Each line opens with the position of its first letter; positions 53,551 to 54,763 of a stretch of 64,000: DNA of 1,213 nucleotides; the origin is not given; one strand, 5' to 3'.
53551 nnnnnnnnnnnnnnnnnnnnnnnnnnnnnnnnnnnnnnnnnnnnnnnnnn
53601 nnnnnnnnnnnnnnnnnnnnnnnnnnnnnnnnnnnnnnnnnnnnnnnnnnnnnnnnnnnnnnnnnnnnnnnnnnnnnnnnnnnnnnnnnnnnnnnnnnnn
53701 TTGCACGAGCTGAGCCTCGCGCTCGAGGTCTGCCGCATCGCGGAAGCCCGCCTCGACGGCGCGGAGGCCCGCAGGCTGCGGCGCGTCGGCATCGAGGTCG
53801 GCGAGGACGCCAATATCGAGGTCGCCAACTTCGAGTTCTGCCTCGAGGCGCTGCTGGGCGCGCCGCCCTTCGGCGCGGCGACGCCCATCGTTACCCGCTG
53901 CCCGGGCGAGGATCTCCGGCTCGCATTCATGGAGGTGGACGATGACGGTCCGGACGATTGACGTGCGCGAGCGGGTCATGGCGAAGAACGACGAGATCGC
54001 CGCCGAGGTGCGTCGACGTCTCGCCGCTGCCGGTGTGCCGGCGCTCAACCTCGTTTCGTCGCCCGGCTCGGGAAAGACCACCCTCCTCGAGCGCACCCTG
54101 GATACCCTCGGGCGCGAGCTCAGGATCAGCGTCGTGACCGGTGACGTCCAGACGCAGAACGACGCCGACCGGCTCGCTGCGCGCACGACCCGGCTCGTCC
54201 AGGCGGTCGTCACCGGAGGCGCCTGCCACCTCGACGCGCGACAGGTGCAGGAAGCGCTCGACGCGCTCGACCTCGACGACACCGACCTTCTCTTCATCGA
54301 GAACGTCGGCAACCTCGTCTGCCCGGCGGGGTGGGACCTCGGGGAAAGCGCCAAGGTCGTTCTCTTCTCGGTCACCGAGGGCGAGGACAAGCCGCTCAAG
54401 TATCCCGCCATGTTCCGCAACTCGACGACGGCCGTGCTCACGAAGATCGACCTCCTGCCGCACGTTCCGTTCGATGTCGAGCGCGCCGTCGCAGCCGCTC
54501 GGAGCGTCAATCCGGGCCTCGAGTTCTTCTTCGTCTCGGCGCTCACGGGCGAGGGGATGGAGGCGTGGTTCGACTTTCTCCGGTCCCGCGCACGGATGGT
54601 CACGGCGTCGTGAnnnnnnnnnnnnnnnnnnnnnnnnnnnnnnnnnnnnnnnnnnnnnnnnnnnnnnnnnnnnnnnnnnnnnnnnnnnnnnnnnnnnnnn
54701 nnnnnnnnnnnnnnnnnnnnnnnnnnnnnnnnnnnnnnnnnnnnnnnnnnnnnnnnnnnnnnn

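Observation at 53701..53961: HypA homologue missing its entire zinc-finger domain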

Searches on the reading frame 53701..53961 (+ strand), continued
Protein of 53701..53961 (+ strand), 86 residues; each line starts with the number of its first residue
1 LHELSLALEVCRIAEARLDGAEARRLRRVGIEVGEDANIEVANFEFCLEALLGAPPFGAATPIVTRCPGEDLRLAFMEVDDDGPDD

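Call 62: find_encoding_contigs(protein=P0318, flank=10000, max_places=2)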
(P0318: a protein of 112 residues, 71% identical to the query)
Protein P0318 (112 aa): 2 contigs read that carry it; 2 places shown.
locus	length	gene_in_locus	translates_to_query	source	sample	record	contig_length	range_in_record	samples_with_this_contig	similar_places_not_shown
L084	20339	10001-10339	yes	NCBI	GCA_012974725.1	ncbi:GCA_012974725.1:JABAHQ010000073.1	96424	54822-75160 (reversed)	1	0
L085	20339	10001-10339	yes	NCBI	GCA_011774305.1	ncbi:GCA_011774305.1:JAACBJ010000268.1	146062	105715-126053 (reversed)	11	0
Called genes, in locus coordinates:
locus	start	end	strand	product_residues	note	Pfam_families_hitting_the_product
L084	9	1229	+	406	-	PF00034:Cytochrom_C, PF13442:Cytochrome_CBB3 (weak), PF00034:Cytochrom_C (weak)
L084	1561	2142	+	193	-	PF02085:Cytochrom_CIII (weak), PF14522:Cytochrome_C7 (weak)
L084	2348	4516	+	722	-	PF00384:Molybdopterin, PF01568:Molydop_binding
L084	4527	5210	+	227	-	PF00037:Fer4 (faint), PF12797:Fer4_2 (weak), PF12837:Fer4_6 (faint), PF25160:LdpA_Fe-S-bd (faint), PF12838:Fer4_7 (weak), PF13237:Fer4_10 (weak), PF13247:Fer4_11, PF13187:Fer4_9 (weak), +2 more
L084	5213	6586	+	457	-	PF03916:NrfD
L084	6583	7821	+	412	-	PF02433:FixO (faint), PF00034:Cytochrom_C (weak), PF13442:Cytochrome_CBB3 (faint), PF00034:Cytochrom_C (weak)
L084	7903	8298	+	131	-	PF22113:Mtrc-MtrF_II-IV_dom (faint), PF09699:Paired_CXXCH_1 (weak), PF14522:Cytochrome_C7 (weak)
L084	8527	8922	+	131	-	PF22113:Mtrc-MtrF_II-IV_dom (faint), PF09699:Paired_CXXCH_1 (faint), PF14522:Cytochrome_C7 (weak)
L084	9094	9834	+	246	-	PF02535:Zip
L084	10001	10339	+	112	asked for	PF01155:HypA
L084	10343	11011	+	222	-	PF02492:cobW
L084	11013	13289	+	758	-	PF00708:Acylphosphatase, PF07503:zf-HYPF, PF01300:Sua5_yciO_yrdC, PF17788:HypF_C, PF22521:HypF_C_2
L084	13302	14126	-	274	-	PF00586:AIRS, PF02769:AIRS_C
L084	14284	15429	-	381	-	PF01924:HypD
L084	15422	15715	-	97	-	PF01455:HupF_HypC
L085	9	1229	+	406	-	PF00034:Cytochrom_C, PF13442:Cytochrome_CBB3 (weak), PF00034:Cytochrom_C (weak)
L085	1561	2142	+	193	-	PF02085:Cytochrom_CIII (weak), PF14522:Cytochrome_C7 (weak)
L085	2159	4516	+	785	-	PF04879:Molybdop_Fe4S4, PF00384:Molybdopterin, PF01568:Molydop_binding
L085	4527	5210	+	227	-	PF00037:Fer4 (faint), PF12797:Fer4_2 (weak), PF12837:Fer4_6 (faint), PF25160:LdpA_Fe-S-bd (faint), PF12838:Fer4_7 (weak), PF13237:Fer4_10 (weak), PF13247:Fer4_11, PF13187:Fer4_9 (weak), +2 more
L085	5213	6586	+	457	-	PF03916:NrfD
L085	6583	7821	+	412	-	PF02433:FixO (faint), PF00034:Cytochrom_C (weak), PF13442:Cytochrome_CBB3 (faint), PF00034:Cytochrom_C (weak)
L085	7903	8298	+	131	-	PF22113:Mtrc-MtrF_II-IV_dom (faint), PF09699:Paired_CXXCH_1 (weak), PF14522:Cytochrome_C7 (weak)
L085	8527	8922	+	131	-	PF22113:Mtrc-MtrF_II-IV_dom (faint), PF09699:Paired_CXXCH_1 (faint), PF14522:Cytochrome_C7 (weak)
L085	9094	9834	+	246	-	PF02535:Zip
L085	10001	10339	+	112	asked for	PF01155:HypA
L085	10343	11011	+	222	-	PF02492:cobW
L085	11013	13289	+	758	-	PF00708:Acylphosphatase, PF07503:zf-HYPF, PF01300:Sua5_yciO_yrdC, PF17788:HypF_C, PF22521:HypF_C_2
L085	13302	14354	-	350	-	PF00586:AIRS, PF02769:AIRS_C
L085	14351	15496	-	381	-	PF01924:HypD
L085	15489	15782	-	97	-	PF01455:HupF_HypC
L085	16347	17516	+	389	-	PF01058:Oxidored_q6, PF14720:NiFe_hyd_SSU_C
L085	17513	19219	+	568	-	PF27537:HoxH (weak), PF00374:NiFeSe_Hases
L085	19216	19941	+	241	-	PF01292:Ni_hydr_CYTB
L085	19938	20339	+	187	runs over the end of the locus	PF01750:HycI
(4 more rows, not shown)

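Call 63: find_homologous_proteins(query=L085:17513-19216:+, max_evalue=1e-100)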
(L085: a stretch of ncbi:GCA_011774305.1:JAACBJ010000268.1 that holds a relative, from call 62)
Query L085:17513-19216:+ (568 aa): 7993 proteins with E <= 1e-100 among 8000 candidates; the best 120 are listed.
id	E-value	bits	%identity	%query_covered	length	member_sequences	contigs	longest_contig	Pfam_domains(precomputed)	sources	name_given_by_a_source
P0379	0.0e+0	1325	100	100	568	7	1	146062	PF00374.25,PF27537.1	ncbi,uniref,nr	ncbi:MAG: nickel-dependent hydrogenase large subunit [Gemmatimonadetes bacterium]|uniref:Nickel-depe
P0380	0.0e+0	1246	92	100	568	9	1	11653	PF00374.25,PF27537.1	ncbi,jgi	jgi:[NiFe] hydrogenase large subunit/hydrogenase large subunit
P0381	0.0e+0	1246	93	100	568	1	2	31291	PF00374.25,PF27537.1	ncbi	-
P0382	0.0e+0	1245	93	100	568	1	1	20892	PF00374.25,PF27537.1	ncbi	-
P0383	0.0e+0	1240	92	100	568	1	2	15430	PF00374.25,PF27537.1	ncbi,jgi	jgi:[NiFe] hydrogenase large subunit/hydrogenase large subunit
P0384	0.0e+0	1233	92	100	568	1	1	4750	PF00374.25,PF27537.1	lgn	-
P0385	0.0e+0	1191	88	100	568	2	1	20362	PF00374.25,PF27537.1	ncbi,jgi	jgi:[NiFe] hydrogenase large subunit/hydrogenase large subunit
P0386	0.0e+0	1189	88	100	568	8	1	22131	PF00374.25,PF27537.1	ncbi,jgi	jgi:[NiFe] hydrogenase large subunit/hydrogenase large subunit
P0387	0.0e+0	1186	87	100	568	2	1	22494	PF00374.25,PF27537.1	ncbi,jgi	jgi:[NiFe] hydrogenase large subunit/hydrogenase large subunit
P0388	0.0e+0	1185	87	100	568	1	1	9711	PF00374.25,PF27537.1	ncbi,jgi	jgi:[NiFe] hydrogenase large subunit/hydrogenase large subunit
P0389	0.0e+0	1176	87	100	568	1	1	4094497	PF00374.25,PF27537.1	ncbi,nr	ncbi:MAG: nickel-dependent hydrogenase large subunit [Gemmatimonadota bacterium]|nr:MAG: nickel-depe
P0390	0.0e+0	1165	86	100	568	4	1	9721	PF00374.25,PF27537.1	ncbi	-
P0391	0.0e+0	1158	86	100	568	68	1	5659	PF00374.25,PF27537.1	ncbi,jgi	jgi:[NiFe] hydrogenase large subunit/hydrogenase large subunit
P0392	0.0e+0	1158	85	100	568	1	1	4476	PF00374.25,PF27537.1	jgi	jgi:[NiFe] hydrogenase large subunit/hydrogenase large subunit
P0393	0.0e+0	1154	85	100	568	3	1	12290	PF00374.25,PF27537.1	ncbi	-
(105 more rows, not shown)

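Call 64: find_encoding_contigs(protein=P0379, flank=10000, max_places=2)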
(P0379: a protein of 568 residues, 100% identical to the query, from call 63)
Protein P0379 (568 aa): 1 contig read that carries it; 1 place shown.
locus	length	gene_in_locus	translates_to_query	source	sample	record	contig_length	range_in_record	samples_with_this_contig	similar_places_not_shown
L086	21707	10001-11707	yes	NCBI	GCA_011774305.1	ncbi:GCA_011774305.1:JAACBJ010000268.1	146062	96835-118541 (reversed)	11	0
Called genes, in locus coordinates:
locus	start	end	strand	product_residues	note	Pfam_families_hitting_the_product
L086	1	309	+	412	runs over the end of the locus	PF02433:FixO (faint), PF00034:Cytochrom_C (weak), PF13442:Cytochrome_CBB3 (faint), PF00034:Cytochrom_C (weak)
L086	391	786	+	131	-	PF22113:Mtrc-MtrF_II-IV_dom (faint), PF09699:Paired_CXXCH_1 (weak), PF14522:Cytochrome_C7 (weak)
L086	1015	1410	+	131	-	PF22113:Mtrc-MtrF_II-IV_dom (faint), PF09699:Paired_CXXCH_1 (faint), PF14522:Cytochrome_C7 (weak)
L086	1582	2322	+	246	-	PF02535:Zip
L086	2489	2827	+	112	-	PF01155:HypA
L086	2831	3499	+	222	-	PF02492:cobW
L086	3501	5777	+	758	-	PF00708:Acylphosphatase, PF07503:zf-HYPF, PF01300:Sua5_yciO_yrdC, PF17788:HypF_C, PF22521:HypF_C_2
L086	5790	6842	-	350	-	PF00586:AIRS, PF02769:AIRS_C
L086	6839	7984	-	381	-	PF01924:HypD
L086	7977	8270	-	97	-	PF01455:HupF_HypC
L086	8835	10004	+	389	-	PF01058:Oxidored_q6, PF14720:NiFe_hyd_SSU_C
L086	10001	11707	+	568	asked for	PF27537:HoxH (weak), PF00374:NiFeSe_Hases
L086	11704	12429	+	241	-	PF01292:Ni_hydr_CYTB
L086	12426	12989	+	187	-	PF01750:HycI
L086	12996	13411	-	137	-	-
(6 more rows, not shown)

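Call 65: find_encoding_contigs(protein=P0389, flank=10000, max_places=2)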
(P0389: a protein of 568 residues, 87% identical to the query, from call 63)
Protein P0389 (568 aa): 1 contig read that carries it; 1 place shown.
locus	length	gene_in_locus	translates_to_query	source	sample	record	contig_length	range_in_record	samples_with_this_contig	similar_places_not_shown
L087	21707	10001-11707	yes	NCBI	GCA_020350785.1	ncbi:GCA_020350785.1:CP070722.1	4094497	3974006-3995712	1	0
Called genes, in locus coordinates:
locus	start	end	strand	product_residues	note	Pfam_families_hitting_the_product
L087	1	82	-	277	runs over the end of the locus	PF13489:Methyltransf_23, PF13649:Methyltransf_25, PF13847:Methyltransf_31, PF08241:Methyltransf_11, PF08242:Methyltransf_12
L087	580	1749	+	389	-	PF13439:Glyco_transf_4, PF13477:Glyco_trans_4_2 (weak), PF13579:Glyco_trans_4_4, PF20706:GT4-conflict, PF00534:Glycos_transf_1, PF13692:Glyco_trans_1_4, PF13524:Glyco_trans_1_2 (faint)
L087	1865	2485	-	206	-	PF16901:DAO_C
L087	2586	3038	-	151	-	PF01208:URO-D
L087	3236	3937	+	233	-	PF01569:PAP2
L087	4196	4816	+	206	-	PF02630:SCO1-SenC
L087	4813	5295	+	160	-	PF04314:LpqE-like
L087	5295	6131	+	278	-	PF09678:Caa3_CtaG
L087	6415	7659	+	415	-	PF13620:CarboxypepD_reg, PF13715:CarbopepD_reg_2, PF07715:Plug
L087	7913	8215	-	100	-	PF01455:HupF_HypC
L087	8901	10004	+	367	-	PF01058:Oxidored_q6, PF14720:NiFe_hyd_SSU_C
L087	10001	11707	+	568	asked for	PF27537:HoxH (weak), PF00374:NiFeSe_Hases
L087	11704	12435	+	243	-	PF01292:Ni_hydr_CYTB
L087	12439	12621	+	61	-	-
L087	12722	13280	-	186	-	-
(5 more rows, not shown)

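Call 67: search_protein_families(library=pfam, proteins=[P0296, P0256, P0170], max_evalue=0.001)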
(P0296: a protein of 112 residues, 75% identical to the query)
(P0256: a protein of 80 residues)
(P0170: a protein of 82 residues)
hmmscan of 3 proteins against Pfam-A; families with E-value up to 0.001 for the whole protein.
P0296 (112 aa): 2 families
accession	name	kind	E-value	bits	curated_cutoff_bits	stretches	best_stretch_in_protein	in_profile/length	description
PF01155.25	HypA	-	5.8e-22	78.3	28.9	1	1-111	1-112/112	Hydrogenase/urease nickel incorporation, metallochaperone, hypA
PF21349.2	RUBY_RBDX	-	0.00042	20.1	26.5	1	72-93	3-24/30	Rubrerythrin, rubredoxin-like domain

P0256 (80 aa): 1 family
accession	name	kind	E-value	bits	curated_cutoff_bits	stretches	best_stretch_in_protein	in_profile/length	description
PF01155.25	HypA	-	1.3e-15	57.8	28.9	1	1-67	1-67/112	Hydrogenase/urease nickel incorporation, metallochaperone, hypA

P0170 (82 aa): 1 family
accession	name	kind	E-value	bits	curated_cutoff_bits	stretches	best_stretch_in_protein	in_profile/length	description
PF01155.25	HypA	-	5.9e-17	62.1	28.9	1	1-69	1-69/112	Hydrogenase/urease nickel incorporation, metallochaperone, hypA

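Call 73: find_encoding_contigs(protein=P0256, flank=8000, max_places=3)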
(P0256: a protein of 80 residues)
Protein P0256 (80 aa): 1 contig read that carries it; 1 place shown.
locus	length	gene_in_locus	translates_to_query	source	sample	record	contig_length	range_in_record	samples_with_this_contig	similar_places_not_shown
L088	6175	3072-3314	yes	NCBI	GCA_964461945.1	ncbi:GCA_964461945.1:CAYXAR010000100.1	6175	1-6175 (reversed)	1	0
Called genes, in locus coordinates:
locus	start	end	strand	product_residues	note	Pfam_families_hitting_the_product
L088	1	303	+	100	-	?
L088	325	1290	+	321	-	PF00528:BPD_transp_1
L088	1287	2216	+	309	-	PF00528:BPD_transp_1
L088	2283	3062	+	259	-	PF19927:DUF6390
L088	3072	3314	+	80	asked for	PF01155:HypA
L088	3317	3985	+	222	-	PF02492:cobW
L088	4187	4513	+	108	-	PF00027:cNMP_binding (weak)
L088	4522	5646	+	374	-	PF12838:Fer4_7 (faint), PF13183:Fer4_8 (faint), PF13534:Fer4_17 (faint), PF13746:Fer4_18 (faint), PF12797:Fer4_2 (faint), PF13237:Fer4_10 (faint), PF25160:LdpA_Fe-S-bd (faint), PF17179:Fer4_22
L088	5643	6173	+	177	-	?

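Call 74: list_cluster_members(proteins=[L052:10001-10258:+, P0027, P0113, P0353])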
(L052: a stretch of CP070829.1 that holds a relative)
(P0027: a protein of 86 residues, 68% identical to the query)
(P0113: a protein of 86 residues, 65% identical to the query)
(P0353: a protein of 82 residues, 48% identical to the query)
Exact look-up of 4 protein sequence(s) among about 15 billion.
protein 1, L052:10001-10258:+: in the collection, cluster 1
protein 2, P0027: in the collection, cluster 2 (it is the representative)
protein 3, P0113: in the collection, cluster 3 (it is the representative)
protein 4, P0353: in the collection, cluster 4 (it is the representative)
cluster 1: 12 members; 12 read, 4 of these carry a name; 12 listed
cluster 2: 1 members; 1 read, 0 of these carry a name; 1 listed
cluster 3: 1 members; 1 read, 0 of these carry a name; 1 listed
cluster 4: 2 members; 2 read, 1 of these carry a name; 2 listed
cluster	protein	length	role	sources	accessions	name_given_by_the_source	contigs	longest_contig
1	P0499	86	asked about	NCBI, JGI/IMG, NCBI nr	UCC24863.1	MAG: hydrogenase maturation nickel metallochaperone HypA [Gemmatimonadales bacterium] | Zn finger protein HypA/HybF involved in hydrogenase expression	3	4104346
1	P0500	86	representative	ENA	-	-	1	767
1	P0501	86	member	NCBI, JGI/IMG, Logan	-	Zn finger protein HypA/HybF involved in hydrogenase expression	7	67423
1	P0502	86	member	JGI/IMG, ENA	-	Zn finger protein HypA/HybF involved in hydrogenase expression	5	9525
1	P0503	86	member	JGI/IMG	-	Zn finger protein HypA/HybF involved in hydrogenase expression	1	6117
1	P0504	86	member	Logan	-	-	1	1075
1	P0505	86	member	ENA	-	-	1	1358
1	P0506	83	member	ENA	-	-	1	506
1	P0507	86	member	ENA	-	-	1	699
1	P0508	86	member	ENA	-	-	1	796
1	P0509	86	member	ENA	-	-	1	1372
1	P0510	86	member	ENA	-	-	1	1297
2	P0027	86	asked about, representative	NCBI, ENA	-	-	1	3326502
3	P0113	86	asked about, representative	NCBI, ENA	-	-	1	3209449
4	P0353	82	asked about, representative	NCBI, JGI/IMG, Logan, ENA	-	Zn finger protein HypA/HybF involved in hydrogenase expression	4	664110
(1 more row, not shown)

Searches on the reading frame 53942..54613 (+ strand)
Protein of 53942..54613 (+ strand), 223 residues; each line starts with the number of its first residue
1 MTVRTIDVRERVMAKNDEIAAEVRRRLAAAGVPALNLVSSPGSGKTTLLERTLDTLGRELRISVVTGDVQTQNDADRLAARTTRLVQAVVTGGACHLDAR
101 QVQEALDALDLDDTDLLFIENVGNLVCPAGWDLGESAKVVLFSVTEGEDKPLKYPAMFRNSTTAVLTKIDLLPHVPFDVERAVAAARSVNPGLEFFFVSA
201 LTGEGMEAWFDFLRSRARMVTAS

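Call 3: search_protein_families(library=pfam, proteins=[window:53942-54613:+], max_evalue=1)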
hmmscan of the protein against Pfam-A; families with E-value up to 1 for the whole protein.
window:53942-54613:+ (223 aa): 9 families
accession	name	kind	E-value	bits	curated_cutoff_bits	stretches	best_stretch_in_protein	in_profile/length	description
PF02492.25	cobW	-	4.1e-22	79.1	20.7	1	34-196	2-179/180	CobW/HypB/UreG, nucleotide-binding domain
PF13401.12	AAA_22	-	1.5e-05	25.7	27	1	38-125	11-96/130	AAA domain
PF03205.20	MobB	-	0.0015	18.8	26.6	1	35-88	2-55/133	Molybdopterin guanine dinucleotide synthesis protein B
PF13191.12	AAA_16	-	0.018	16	32.6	1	24-89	17-73/167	AAA ATPase domain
PF01078.27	Mg_chelatase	-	0.035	13.9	20.3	1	25-54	15-44/207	Magnesium chelatase, subunit ChlI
PF13245.12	AAA_19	-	0.038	14.6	25.1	1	34-99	13-76/134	AAA domain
PF02981.21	FokI_D1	-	0.19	12.1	25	1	25-93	30-98/156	FokI, recognition domain, subdomain 1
PF03266.21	NTPase_1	-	0.19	12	23.9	1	39-62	6-30/168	NTPase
PF01443.25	Viral_helicase1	-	0.22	11.7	21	1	41-65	7-27/228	Viral superfamily 1 RNA helicase core domain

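Call 4: search_protein_families(library=ncbifam, proteins=[window:53942-54613:+], max_evalue=1)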
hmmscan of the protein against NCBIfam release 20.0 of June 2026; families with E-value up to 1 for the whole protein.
window:53942-54613:+ (223 aa): 12 families
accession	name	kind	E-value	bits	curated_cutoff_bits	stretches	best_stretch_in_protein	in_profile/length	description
NF007775.0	PRK10463.1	equivalog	2.3e-79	266.8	385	1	4-215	76-286/290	hydrogenase nickel incorporation protein HypB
TIGR00073.1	hypB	equivalog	9.8e-78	260.5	121.2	1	6-216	4-213/217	hydrogenase nickel incorporation protein HypB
TIGR00101.1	ureG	equivalog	1.1e-13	51.5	204.2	1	40-217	9-195/199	urease accessory protein UreG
TIGR00231.1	small_GTP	domain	0.0054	16.5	42.5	1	36-70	7-42/164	GTP-binding protein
NF011056.0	PRK14489.1-1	equivalog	0.011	14.9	379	1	29-86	200-264/363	bifunctional molybdenum cofactor guanylyltransferase MobA/molybdopterin-guanine dinucleotide biosynthesis adaptor protein MobB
NF006743.0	PRK09270.1-2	equivalog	0.012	14.6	227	1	10-60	6-56/217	nucleoside/nucleotide kinase family protein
NF009377.1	PRK12740.1-1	equivalog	0.021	13.2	890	1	29-90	10-70/700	elongation factor G-like protein EF-G2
TIGR02528.1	EutP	subfamily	0.025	14.8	138.35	1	144-214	72-141/142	EutP/PduV family microcompartment system protein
NF006746.0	PRK09270.1-5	subfamily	0.074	12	250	1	15-66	4-56/210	nucleoside/nucleotide kinase family protein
NF011060.0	PRK14491.1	equivalog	0.12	10.7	532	1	29-66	8-46/598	bifunctional molybdopterin-guanine dinucleotide biosynthesis adaptor protein MobB/molybdopterin molybdotransferase MoeA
TIGR00176.1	mobB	equivalog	0.13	12.3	76.2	1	36-68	3-36/155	molybdopterin-guanine dinucleotide biosynthesis protein B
NF041053.1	CobW_rel_Se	equivalog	0.14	11.8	180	1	41-123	10-94/195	CobW-related selenoprotein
